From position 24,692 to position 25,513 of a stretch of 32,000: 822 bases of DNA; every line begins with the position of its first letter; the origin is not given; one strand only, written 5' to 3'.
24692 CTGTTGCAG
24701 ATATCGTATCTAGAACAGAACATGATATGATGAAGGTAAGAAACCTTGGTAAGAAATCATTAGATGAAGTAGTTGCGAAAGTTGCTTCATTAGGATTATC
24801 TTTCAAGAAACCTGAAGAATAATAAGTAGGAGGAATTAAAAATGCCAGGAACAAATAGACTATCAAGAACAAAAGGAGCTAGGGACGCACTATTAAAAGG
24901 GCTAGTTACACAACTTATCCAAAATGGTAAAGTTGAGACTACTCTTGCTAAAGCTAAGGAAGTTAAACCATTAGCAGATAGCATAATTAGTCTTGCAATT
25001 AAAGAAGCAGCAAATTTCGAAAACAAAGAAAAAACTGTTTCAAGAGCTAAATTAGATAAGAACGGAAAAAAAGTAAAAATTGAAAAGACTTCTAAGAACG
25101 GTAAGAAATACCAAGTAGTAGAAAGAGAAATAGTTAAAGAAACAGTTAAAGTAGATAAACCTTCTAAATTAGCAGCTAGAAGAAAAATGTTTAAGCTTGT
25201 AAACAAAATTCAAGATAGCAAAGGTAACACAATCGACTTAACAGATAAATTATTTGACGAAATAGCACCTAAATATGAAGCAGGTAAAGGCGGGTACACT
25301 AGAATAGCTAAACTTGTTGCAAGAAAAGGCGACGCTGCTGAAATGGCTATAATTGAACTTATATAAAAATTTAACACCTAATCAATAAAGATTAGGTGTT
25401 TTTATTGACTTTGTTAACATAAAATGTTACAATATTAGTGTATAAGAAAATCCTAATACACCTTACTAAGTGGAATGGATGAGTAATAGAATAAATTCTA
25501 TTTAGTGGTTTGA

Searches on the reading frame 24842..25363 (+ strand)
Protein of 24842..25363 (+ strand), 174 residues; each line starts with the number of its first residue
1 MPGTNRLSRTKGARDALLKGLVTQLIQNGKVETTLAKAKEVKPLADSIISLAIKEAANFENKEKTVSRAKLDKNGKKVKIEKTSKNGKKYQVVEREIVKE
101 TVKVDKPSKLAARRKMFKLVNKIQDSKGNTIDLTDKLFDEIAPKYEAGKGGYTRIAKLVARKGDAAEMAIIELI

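Call 12: find_related_loci(query=window:24842-25363:+, collection=genome_contigs, flank=3000)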
Query window:24842-25363:+ (174 aa) in genome_contigs; peptide patterns used: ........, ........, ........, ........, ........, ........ (x = any residue, [..] = any of these).
600 stretches matched a pattern (row limit reached: there are more); 549 encode a relative of the query (tblastn E <= 1e-3); the best 80 are kept; 80 distinct loci.
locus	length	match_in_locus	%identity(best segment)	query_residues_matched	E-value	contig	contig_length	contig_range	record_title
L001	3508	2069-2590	98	1-174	2e-109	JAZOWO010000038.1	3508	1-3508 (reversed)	MAG: Clostridia bacterium isolate T1900045521_YK20190215.MAGScoT_cleanbin_000011 SGB_7649_k141_319790, whole genome shot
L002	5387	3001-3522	95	1-174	8e-107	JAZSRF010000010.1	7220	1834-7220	MAG: Clostridia bacterium isolate T1900044539_TS20190005.MAGScoT_cleanbin_000034 SGB_44_k141_1927640, whole genome shotg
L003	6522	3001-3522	95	1-174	2e-106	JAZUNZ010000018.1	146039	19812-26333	MAG: Clostridia bacterium isolate T1900044879_TS20190345.MAGScoT_cleanbin_000011 SGB_3199_k141_1093831, whole genome sho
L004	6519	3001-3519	79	1-174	5e-76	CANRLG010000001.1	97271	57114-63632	MAG: uncultured Clostridia bacterium isolate Lapin-011__bin86 genome assembly, contig: Lapin-011__NODE_133_length_97271_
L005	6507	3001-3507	59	6-174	2e-56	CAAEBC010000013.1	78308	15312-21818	MAG TPA_asm: Clostridia bacterium, isolate HGM13618, WGS project CAAEBC010000000 data, contig: ERS396401_11_k85_11761, w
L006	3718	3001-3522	59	1-174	5e-56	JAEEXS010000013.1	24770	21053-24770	MAG: Clostridia bacterium isolate Tb.RUG.527 NODE_8169_length_24770_cov_1.122428, whole genome shotgun sequence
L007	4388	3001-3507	54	1-174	6e-55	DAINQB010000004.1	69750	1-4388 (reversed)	MAG TPA_asm: Bacillota bacterium isolate CTOTU18719 NODE_282_length_69750_cov_11.037937, whole genome shotgun sequence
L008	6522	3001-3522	53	1-174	6e-55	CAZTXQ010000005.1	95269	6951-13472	MAG TPA_asm: uncultured Mageeibacillus sp. isolate SRP192927_co1_228 genome assembly, contig: NODE_185_length_95269_cov_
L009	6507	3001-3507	57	6-174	1e-54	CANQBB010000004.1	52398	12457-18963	MAG: uncultured Clostridia bacterium isolate Lapin-004__bin13 genome assembly, contig: Lapin-004__NODE_700_length_52398_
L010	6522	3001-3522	51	1-174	3e-54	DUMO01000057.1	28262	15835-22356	MAG TPA_asm: Clostridiaceae bacterium isolate AS04akNAM_68 37995_AS04, whole genome shotgun sequence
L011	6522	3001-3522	52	1-174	1e-53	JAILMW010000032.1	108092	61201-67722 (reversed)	MAG: Saccharofermentans sp. isolate RUI264 k141_2392109_flag=0_multi=327.9394_len=108092, whole genome shotgun sequence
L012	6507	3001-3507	52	1-174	3e-53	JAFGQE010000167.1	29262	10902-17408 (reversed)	MAG: Clostridia bacterium isolate Zod_Metabat.73 k87_13866105, whole genome shotgun sequence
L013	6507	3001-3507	52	6-174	8e-53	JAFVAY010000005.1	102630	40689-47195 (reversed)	MAG: Clostridiales bacterium isolate RGIG5005 Roe_deer_Rumen-5__c701, whole genome shotgun sequence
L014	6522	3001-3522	52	1-174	1e-52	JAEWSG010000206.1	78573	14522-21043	MAG: Bacillota bacterium isolate OH_SBrB_95 k127_342052, whole genome shotgun sequence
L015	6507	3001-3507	51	6-174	5e-52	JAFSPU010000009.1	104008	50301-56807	MAG: Clostridiales bacterium isolate RGIG3363 Goat_Reticulum.Co__c1198455, whole genome shotgun sequence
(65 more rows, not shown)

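Call 91: search_protein_families(library=ncbifam, proteins=[window:24842-25363:+], max_evalue=0.00001)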
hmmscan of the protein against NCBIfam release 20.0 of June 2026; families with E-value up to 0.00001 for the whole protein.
window:24842-25363:+ (174 aa): 2 families
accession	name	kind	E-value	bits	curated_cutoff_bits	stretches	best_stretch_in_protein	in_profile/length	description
TIGR00059.1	L17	equivalog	1.8e-31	108.8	70.05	2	79-174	28-111/112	50S ribosomal protein L17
NF051448.1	50S_L17_sunset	exception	1.1e-21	77.6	280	2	100-174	50-116/229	50S ribosomal protein L17, sunset domain variant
